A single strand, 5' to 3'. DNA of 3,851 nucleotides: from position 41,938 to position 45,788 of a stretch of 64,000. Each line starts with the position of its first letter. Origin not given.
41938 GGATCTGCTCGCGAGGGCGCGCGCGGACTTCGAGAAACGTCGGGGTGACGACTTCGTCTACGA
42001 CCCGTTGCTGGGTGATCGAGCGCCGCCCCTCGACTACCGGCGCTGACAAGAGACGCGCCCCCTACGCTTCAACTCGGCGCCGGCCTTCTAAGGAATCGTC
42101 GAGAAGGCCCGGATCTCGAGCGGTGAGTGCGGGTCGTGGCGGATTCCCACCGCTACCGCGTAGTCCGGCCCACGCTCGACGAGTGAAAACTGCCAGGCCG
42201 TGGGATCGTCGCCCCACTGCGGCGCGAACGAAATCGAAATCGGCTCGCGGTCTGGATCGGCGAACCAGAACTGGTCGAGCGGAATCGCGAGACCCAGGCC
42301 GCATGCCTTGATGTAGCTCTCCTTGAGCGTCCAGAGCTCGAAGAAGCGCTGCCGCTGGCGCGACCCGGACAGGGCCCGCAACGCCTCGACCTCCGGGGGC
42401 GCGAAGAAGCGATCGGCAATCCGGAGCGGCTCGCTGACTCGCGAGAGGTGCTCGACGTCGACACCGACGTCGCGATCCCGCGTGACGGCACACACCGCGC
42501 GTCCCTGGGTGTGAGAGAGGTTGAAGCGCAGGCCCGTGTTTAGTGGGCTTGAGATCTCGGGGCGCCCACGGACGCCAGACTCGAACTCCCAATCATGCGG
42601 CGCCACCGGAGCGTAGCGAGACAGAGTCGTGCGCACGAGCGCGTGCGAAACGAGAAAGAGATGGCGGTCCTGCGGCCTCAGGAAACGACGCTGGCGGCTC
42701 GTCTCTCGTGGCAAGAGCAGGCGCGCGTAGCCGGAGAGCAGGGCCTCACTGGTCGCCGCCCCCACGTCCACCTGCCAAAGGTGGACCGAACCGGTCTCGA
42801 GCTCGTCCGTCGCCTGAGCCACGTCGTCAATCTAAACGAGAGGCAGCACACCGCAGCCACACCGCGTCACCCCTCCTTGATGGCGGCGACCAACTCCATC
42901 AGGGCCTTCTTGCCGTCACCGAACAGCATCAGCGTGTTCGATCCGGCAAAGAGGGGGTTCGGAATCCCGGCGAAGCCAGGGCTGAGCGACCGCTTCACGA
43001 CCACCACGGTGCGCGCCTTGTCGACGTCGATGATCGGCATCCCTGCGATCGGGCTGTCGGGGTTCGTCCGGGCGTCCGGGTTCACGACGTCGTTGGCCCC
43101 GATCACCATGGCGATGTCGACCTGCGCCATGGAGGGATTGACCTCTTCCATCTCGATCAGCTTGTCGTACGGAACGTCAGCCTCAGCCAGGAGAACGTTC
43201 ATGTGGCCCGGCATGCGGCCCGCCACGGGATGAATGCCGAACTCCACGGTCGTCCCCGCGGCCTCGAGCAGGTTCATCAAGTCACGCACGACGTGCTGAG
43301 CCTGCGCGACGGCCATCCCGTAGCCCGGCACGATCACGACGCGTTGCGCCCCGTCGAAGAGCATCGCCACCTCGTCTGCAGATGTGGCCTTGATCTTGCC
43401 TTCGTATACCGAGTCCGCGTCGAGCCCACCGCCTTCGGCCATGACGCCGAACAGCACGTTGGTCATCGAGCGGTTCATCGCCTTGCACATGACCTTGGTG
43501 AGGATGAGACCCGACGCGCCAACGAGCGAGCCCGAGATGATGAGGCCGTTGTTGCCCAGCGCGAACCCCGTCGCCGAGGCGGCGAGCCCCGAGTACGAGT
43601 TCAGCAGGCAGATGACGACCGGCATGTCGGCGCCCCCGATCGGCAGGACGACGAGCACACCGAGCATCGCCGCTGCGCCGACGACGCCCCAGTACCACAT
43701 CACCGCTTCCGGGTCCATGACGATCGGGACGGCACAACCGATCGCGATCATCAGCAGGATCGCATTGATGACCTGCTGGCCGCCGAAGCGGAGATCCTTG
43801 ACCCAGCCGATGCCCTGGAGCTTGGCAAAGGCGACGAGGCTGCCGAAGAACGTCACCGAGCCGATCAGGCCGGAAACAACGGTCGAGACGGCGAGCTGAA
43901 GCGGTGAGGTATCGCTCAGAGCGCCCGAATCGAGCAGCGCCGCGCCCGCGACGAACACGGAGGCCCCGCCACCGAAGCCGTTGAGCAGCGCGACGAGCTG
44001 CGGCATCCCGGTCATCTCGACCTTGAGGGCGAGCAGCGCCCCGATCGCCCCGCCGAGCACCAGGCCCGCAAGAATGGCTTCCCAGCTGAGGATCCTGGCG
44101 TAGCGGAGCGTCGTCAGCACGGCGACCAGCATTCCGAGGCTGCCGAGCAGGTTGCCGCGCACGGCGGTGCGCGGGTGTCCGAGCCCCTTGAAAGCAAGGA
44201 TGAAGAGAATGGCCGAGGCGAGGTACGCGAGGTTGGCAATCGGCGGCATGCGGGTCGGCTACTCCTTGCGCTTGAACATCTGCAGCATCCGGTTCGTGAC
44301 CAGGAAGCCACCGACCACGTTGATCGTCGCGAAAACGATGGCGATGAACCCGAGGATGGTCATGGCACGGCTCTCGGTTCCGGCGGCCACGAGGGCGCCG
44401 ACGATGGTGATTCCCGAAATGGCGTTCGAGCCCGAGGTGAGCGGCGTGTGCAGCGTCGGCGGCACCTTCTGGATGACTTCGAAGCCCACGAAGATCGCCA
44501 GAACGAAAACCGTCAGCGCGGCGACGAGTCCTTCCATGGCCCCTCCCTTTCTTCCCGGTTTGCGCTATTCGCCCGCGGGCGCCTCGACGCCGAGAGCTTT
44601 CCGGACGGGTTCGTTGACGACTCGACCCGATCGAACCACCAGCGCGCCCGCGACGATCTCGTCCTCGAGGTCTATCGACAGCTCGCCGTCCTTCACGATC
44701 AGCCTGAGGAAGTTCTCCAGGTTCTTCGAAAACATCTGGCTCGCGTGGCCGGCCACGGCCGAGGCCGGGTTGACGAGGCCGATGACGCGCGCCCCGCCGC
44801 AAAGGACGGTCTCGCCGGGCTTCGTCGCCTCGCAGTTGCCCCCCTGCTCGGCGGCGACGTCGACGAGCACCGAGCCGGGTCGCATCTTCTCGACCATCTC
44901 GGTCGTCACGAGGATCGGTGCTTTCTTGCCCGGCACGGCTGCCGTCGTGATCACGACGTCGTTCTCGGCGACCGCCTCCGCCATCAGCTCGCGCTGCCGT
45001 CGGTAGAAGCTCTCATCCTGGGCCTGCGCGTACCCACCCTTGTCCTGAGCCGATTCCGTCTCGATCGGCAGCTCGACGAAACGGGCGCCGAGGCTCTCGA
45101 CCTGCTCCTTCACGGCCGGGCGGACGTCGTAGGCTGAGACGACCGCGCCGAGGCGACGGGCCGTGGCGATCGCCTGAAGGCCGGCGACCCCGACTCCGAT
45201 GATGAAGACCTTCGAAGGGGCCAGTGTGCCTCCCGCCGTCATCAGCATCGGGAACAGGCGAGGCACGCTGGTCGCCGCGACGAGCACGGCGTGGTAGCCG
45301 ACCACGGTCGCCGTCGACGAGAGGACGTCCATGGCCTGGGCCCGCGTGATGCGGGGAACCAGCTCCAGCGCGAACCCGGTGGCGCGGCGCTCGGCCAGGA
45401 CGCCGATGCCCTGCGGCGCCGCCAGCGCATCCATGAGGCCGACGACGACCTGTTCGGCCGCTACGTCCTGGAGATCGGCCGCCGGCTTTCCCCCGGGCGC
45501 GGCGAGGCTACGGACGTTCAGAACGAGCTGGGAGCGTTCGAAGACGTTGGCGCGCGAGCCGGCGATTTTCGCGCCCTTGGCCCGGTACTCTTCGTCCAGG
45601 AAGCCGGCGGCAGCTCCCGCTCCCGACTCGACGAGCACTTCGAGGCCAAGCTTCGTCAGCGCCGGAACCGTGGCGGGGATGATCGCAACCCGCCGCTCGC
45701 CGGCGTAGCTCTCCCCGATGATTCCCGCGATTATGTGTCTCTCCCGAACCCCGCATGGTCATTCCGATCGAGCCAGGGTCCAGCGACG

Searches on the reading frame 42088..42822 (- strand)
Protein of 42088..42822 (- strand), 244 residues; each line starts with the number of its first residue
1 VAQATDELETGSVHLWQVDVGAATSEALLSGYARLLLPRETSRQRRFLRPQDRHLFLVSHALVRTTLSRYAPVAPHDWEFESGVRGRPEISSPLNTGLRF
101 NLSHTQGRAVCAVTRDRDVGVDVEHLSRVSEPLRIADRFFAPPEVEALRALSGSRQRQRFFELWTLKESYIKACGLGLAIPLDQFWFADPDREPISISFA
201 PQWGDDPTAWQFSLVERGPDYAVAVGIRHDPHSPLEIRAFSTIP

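Call 77: search_protein_families(library=pfam, proteins=[window:42088-42822:-], max_evalue=0.001)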
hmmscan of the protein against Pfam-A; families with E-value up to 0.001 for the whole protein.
window:42088-42822:- (244 aa): 2 families
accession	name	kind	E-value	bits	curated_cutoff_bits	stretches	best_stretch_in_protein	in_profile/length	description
PF01648.25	ACPS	-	8.5e-22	77.7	25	1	119-225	2-110/111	4'-phosphopantetheinyl transferase superfamily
PF22624.1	AASDHPPT_N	-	4.7e-07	30.4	27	1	30-111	11-95/100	4'-phosphopantetheinyl transferase, N-terminal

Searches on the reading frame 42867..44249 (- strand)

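Call 34: search_protein_families(library=pfam, proteins=[window:42867-44249:-], max_evalue=0.001)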
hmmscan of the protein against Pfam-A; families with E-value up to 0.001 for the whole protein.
window:42867-44249:- (460 aa): 1 family
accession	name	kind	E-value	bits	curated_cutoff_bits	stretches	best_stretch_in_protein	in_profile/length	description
PF02233.22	PNTB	-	7.8e-177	589.2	31.7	1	6-455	2-455/456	NAD(P) transhydrogenase beta subunit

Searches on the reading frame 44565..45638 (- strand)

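Call 63: search_protein_families(library=pfam, proteins=[window:44565-45638:-], max_evalue=0.0001)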
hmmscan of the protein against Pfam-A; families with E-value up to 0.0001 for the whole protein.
window:44565-45638:- (357 aa): 3 families
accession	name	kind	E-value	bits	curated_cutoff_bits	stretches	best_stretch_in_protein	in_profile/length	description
PF01262.27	AlaDh_PNT_C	-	1.4e-65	221.1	23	1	117-342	1-213/214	Alanine dehydrogenase/PNT, C-terminal domain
PF05222.21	AlaDh_PNT_N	-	1.1e-21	77.9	30.4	1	2-112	31-135/136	Alanine dehydrogenase/PNT, N-terminal domain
PF02826.25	2-Hacid_dh_C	-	1.8e-06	27.9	25.1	0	136-190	31-85/178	D-isomer specific 2-hydroxyacid dehydrogenase, NAD binding domain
